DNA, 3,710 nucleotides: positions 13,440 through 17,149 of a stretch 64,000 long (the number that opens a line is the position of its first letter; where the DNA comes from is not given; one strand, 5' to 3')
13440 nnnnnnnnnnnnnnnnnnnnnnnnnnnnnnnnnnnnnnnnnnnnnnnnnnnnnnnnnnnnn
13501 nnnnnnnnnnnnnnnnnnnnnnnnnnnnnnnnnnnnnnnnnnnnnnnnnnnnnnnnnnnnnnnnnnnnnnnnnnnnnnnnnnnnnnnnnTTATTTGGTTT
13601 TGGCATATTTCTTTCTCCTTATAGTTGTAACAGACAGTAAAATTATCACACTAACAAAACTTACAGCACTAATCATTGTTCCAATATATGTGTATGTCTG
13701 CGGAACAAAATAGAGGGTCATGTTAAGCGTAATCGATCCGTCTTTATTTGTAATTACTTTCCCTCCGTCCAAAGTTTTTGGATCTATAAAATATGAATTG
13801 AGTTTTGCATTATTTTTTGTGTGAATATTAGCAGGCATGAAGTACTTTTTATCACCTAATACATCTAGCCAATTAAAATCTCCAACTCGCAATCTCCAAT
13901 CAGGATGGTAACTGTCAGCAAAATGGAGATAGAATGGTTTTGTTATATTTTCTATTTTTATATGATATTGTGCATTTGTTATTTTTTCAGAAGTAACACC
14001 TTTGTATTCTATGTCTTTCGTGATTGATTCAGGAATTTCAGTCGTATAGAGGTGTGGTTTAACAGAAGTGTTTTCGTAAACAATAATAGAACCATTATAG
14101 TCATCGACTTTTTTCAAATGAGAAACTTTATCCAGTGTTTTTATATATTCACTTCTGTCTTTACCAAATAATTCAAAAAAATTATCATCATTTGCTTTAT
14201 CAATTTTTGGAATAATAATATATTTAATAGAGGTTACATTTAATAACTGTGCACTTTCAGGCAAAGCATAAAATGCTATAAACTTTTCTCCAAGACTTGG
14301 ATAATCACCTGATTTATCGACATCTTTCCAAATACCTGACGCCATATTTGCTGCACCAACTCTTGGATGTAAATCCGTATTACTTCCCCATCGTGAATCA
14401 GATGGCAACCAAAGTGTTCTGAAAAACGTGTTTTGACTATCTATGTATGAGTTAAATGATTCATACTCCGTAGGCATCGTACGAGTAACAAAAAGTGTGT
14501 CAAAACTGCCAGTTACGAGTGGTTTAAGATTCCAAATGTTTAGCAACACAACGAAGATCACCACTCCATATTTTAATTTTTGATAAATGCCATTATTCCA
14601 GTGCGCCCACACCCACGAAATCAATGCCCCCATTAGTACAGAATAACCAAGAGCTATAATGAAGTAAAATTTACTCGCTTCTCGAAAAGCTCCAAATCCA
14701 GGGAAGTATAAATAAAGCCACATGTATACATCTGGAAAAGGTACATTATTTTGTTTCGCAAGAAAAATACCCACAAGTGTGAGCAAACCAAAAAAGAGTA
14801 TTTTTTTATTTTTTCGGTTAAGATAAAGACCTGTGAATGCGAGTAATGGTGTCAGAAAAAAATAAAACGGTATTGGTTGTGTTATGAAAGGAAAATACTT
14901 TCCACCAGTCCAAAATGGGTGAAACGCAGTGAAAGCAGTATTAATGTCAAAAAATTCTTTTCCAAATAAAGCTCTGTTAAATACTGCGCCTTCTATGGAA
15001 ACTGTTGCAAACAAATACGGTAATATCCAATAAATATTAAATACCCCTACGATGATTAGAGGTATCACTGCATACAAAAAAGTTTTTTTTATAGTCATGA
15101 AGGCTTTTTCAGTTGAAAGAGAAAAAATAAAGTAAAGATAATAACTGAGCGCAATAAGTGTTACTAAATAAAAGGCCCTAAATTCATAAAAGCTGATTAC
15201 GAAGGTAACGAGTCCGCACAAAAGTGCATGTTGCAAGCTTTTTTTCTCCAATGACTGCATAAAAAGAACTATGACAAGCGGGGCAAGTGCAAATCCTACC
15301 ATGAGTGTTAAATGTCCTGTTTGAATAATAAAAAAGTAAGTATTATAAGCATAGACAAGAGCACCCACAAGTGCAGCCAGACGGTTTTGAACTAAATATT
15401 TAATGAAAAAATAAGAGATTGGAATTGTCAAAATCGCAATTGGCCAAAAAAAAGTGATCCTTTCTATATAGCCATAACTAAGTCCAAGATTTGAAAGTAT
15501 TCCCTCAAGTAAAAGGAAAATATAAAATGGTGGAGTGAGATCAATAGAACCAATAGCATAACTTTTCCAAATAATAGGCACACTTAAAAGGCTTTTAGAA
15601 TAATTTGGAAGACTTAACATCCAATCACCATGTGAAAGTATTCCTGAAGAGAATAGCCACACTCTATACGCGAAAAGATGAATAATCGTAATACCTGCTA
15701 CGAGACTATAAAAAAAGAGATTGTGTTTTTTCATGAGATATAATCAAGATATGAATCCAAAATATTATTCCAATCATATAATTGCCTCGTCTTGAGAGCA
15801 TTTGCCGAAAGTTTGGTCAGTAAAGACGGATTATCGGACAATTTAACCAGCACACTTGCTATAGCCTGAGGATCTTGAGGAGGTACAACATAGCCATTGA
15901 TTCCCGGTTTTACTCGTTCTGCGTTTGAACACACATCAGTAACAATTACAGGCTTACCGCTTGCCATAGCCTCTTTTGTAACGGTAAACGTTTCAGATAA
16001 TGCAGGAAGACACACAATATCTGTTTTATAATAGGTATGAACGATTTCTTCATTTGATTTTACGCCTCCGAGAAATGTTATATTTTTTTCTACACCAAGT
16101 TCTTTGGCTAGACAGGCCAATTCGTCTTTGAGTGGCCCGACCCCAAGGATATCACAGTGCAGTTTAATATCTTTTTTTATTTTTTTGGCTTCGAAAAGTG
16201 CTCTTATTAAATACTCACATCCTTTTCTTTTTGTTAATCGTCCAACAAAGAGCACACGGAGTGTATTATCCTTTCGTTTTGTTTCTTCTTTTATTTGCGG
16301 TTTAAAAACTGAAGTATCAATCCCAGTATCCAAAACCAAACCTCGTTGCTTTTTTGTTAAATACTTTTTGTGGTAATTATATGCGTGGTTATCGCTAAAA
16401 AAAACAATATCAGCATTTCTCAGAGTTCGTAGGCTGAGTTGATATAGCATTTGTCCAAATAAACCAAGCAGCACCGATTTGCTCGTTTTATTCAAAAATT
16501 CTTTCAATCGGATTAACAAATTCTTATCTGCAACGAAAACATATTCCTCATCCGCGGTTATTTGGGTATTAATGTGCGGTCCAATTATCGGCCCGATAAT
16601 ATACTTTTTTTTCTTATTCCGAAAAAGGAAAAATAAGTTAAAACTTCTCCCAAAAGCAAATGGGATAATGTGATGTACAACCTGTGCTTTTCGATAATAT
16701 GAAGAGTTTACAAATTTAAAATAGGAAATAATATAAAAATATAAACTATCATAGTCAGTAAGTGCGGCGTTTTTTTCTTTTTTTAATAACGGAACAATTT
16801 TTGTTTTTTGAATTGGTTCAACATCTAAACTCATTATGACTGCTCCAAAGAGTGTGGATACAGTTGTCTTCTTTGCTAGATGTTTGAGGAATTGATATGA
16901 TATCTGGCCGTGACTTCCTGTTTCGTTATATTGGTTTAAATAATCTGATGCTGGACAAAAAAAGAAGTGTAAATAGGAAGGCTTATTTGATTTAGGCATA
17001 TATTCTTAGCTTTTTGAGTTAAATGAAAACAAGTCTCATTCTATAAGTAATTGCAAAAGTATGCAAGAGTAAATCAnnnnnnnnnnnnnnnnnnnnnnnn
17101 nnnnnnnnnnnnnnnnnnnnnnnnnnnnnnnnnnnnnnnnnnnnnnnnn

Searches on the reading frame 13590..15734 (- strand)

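Call 15: search_protein_families(library=pfam, proteins=[window:13590-15734:-], max_evalue=0.001)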
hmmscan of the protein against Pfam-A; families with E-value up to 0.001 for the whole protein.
window:13590-15734:- (714 aa): 0 families

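Call 39: search_protein_families(library=pfam, proteins=[window:13590-15734:-], max_evalue=1)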
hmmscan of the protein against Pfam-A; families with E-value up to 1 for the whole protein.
window:13590-15734:- (714 aa): 0 families

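Call 92: search_protein_families(library=ncbifam, proteins=[window:13590-15734:-], max_evalue=0.1)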
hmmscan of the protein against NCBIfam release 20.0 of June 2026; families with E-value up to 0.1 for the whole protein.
window:13590-15734:- (714 aa): 1 family
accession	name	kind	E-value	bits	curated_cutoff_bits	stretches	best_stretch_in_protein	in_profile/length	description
NF053599.1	transp_MmpA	equivalog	2.6e-08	32.9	210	1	297-400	260-361/543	MmpA family trehalose lipid delivery protein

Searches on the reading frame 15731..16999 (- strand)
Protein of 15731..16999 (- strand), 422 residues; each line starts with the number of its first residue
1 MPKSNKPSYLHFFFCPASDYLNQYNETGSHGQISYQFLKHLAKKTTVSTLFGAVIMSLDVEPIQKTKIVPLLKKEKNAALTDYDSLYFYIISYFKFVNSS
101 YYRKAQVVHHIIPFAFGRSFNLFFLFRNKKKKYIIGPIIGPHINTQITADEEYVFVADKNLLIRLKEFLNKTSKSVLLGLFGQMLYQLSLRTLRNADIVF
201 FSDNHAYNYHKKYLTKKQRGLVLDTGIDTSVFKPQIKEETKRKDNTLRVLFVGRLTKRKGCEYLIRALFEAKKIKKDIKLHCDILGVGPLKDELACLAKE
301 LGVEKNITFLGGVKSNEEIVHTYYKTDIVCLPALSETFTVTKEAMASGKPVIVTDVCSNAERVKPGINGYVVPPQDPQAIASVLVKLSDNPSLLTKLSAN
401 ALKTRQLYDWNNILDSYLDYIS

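Call 15: search_protein_families(library=pfam, proteins=[window:15731-16999:-], max_evalue=0.001)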
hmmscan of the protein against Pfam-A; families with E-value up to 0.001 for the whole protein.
window:15731-16999:- (422 aa): 3 families
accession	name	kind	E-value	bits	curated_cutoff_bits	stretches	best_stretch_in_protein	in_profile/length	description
PF00534.26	Glycos_transf_1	-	2.2e-35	122.1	26.4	1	233-403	2-171/172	Glycosyl transferases group 1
PF13692.12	Glyco_trans_1_4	-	5.2e-29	101.8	27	1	248-390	3-142/142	Glycosyl transferases group 1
PF20706.3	GT4-conflict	-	4.6e-07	29.6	26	1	218-355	172-312/385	Family 4 Glycosyltransferase in conflict systems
